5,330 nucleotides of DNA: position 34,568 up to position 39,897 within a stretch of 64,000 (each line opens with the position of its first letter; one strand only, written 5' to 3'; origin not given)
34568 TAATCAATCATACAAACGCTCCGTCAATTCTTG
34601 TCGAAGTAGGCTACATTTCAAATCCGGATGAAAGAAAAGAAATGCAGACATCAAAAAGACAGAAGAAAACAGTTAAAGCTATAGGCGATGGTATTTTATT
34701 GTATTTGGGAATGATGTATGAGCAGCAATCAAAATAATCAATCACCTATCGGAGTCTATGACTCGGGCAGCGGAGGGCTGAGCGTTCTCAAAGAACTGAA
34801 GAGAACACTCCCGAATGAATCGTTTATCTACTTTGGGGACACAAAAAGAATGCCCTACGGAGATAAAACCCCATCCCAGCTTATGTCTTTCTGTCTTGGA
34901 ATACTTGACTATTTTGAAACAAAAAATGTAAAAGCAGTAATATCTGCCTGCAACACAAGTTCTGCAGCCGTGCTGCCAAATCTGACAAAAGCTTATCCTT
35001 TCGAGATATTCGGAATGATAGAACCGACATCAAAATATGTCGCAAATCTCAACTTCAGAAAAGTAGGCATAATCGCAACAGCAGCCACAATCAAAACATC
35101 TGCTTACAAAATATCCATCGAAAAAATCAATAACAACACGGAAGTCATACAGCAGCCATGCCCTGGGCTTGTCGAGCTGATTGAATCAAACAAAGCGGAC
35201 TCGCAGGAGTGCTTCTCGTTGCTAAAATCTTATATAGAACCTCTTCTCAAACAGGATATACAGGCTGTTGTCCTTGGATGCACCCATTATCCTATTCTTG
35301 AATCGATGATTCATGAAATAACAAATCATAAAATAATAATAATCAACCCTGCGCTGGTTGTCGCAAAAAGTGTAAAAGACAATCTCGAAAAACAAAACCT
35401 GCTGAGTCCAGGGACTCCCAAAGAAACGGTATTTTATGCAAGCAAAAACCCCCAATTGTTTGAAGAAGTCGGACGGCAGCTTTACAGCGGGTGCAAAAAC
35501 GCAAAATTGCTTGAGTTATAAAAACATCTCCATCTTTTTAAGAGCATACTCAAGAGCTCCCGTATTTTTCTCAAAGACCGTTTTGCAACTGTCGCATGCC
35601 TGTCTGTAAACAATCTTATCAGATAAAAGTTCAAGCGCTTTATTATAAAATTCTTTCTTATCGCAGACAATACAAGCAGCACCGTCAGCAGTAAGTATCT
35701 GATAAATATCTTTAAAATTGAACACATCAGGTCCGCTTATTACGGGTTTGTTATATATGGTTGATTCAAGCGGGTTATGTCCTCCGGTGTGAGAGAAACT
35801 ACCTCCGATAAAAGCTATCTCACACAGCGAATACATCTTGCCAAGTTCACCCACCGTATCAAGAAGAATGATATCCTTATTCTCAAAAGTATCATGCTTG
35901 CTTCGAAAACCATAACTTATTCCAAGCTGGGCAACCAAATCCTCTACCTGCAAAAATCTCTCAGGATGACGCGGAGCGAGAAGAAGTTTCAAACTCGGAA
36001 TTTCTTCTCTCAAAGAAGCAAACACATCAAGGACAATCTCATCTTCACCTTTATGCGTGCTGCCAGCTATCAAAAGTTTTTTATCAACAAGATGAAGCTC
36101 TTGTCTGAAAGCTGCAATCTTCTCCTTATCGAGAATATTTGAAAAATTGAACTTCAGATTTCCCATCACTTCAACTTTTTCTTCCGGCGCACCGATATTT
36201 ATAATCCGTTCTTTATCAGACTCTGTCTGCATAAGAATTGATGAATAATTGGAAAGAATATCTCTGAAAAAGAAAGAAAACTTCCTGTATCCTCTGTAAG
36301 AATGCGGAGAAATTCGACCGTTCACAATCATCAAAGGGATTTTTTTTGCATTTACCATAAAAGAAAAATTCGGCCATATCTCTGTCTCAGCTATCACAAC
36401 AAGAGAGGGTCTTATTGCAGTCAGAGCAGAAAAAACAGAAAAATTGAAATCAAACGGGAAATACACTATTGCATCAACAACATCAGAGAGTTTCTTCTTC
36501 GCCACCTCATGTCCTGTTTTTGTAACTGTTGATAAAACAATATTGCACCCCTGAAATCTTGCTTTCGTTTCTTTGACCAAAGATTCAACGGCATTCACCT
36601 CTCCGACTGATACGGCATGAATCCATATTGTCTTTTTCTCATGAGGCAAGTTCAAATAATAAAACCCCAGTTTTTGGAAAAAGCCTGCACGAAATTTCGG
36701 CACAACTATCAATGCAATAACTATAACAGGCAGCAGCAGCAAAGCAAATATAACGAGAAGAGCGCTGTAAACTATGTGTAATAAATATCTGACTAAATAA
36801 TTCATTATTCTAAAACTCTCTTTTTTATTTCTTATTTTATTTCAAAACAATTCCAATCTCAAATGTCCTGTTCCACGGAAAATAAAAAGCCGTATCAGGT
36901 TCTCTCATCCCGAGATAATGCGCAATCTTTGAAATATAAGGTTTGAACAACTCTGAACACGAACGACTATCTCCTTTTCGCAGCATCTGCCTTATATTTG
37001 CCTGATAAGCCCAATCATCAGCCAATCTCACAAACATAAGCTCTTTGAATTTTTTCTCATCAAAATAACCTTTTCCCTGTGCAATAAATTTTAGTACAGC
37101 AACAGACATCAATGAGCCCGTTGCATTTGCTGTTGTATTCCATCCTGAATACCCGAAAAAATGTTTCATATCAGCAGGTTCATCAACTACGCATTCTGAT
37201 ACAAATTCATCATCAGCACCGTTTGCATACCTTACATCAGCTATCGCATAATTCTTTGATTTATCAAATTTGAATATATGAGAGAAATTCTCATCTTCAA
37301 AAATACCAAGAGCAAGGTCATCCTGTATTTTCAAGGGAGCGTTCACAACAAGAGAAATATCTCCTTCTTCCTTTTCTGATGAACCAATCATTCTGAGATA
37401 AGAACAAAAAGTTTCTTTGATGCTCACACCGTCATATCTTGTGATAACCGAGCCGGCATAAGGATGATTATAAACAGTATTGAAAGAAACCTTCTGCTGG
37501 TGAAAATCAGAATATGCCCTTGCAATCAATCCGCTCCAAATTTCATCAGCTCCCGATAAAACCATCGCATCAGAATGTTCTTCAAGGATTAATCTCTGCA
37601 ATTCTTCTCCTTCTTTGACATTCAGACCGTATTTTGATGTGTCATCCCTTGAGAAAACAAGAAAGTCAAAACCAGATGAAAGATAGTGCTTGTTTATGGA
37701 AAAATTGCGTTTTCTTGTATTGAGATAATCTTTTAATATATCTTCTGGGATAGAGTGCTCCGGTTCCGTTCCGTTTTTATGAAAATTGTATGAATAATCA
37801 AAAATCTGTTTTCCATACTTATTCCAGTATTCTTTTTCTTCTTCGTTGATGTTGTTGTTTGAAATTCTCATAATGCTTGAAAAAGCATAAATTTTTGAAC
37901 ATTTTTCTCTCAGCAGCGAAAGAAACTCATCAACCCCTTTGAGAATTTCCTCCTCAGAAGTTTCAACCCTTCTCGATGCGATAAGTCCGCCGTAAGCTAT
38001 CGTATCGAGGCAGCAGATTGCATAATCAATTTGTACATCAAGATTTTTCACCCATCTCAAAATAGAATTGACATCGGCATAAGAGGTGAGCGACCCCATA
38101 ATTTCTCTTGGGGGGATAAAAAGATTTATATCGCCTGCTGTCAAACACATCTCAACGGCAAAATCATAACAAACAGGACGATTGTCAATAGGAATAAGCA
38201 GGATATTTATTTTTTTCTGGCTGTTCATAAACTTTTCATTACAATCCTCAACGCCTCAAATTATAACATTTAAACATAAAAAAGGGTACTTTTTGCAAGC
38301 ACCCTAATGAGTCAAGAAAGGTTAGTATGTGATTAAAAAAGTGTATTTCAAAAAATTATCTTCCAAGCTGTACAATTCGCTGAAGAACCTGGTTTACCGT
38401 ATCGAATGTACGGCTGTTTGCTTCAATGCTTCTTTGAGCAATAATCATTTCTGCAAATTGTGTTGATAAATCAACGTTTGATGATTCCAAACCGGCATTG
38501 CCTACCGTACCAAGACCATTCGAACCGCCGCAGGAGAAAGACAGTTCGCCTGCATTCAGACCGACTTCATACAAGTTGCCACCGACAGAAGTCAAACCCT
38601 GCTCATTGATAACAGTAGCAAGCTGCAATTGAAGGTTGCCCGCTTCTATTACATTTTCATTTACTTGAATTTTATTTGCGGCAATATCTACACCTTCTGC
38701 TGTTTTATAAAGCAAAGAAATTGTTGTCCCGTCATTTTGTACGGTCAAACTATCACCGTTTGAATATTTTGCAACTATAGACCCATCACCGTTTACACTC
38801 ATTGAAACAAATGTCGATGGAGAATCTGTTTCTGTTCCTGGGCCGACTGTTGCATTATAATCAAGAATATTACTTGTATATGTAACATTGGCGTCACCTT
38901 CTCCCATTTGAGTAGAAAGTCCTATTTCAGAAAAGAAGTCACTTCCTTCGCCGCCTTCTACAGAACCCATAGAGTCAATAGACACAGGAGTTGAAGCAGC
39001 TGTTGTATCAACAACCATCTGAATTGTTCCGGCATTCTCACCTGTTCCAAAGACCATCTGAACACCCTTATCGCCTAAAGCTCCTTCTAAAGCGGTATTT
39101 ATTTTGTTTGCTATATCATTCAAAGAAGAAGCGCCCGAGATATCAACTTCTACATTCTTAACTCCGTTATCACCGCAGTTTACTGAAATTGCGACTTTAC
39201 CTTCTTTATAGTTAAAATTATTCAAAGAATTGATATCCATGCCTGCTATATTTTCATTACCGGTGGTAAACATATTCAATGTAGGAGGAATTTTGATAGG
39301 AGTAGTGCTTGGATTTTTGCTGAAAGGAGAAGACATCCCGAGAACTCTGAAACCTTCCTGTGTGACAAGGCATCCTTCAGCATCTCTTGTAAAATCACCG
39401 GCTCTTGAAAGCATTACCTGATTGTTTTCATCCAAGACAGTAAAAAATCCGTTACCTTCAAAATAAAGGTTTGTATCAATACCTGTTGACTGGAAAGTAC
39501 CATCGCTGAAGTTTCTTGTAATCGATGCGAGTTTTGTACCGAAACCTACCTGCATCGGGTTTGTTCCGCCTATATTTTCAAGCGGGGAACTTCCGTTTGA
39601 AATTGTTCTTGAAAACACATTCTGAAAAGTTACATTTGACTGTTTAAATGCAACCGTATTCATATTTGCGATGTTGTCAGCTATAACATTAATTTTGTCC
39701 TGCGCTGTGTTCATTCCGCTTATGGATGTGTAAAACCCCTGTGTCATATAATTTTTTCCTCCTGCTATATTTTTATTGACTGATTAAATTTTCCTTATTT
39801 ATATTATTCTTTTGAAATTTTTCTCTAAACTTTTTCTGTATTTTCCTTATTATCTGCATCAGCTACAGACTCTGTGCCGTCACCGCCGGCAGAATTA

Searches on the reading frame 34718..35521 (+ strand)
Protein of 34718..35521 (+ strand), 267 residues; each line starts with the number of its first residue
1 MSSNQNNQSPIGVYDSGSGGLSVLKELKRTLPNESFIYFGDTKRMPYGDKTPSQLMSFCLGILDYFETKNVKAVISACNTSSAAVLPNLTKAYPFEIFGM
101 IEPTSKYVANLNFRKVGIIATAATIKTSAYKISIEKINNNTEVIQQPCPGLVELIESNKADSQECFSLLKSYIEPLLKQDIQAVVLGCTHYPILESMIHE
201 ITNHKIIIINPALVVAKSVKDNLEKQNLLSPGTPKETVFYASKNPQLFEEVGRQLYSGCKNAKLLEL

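Call 8: search_protein_families(library=pfam, proteins=[window:34718-35521:+], max_evalue=0.001)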
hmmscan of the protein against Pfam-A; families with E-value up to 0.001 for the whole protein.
window:34718-35521:+ (267 aa): 1 family
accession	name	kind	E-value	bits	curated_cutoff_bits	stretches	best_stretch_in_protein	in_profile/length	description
PF01177.27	Asp_Glu_race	-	9.1e-21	75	31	1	23-214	12-206/211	Asp/Glu/Hydantoin racemase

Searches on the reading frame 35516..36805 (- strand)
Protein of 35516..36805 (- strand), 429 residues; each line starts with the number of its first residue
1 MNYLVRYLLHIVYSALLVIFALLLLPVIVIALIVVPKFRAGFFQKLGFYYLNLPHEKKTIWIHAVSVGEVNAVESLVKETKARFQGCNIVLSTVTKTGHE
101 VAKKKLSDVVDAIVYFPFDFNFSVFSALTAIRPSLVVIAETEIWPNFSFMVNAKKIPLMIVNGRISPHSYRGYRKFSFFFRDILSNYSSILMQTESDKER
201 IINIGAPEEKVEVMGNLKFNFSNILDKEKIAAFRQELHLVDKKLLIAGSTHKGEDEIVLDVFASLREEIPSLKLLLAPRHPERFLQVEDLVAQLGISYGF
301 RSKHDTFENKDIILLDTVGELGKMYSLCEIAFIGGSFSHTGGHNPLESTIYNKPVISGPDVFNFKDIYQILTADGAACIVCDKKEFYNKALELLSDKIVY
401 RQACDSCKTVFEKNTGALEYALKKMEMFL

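Call 8: search_protein_families(library=pfam, proteins=[window:35516-36805:-], max_evalue=0.001)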
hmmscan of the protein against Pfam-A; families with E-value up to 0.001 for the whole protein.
window:35516-36805:- (429 aa): 1 family
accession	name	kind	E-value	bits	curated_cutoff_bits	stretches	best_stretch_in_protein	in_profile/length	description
PF04413.22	Glycos_transf_N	-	9.5e-62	208.1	23.9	1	42-220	3-178/179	3-Deoxy-D-manno-octulosonic-acid transferase (kdotransferase)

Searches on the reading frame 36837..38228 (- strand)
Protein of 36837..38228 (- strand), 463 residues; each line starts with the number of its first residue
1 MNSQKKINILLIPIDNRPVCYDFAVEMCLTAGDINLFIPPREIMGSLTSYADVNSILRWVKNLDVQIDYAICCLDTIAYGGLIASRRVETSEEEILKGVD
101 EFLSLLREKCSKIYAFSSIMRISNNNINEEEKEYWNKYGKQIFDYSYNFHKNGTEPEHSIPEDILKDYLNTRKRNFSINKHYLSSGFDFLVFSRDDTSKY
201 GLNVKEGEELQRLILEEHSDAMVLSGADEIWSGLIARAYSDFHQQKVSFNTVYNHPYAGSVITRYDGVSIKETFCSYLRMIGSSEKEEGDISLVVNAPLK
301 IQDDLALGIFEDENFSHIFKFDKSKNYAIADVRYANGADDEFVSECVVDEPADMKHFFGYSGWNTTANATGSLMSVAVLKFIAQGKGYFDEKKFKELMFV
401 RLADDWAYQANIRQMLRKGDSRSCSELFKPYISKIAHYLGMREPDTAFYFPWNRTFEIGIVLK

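Call 21: search_protein_families(library=pfam, proteins=[window:36837-38228:-], max_evalue=0.001)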
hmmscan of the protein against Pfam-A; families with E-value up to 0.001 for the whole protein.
window:36837-38228:- (463 aa): 1 family
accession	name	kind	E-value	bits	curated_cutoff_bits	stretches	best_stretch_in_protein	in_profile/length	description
PF13552.11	DUF4127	-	1.1e-101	341.2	27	1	9-460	1-488/489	Protein of unknown function (DUF4127)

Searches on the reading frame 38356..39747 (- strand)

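Call 21: search_protein_families(library=pfam, proteins=[window:38356-39747:-], max_evalue=0.001)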
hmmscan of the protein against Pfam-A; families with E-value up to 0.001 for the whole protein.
window:38356-39747:- (463 aa): 3 families
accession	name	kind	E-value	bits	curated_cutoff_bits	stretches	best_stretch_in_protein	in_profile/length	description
PF22692.1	LlgE_F_G_D1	-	2.4e-11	44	27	1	97-161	3-55/64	Flagellar hook protein FlgE/F/G D1 domain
PF06429.18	Flg_bbr_C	-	3.8e-11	42.7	23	1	420-461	5-46/46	Flagellar basal body rod FlgEFG protein C-terminal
PF00460.25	Flg_bb_rod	-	1e-09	38.6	20.7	1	5-35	1-31/31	Flagella basal body rod protein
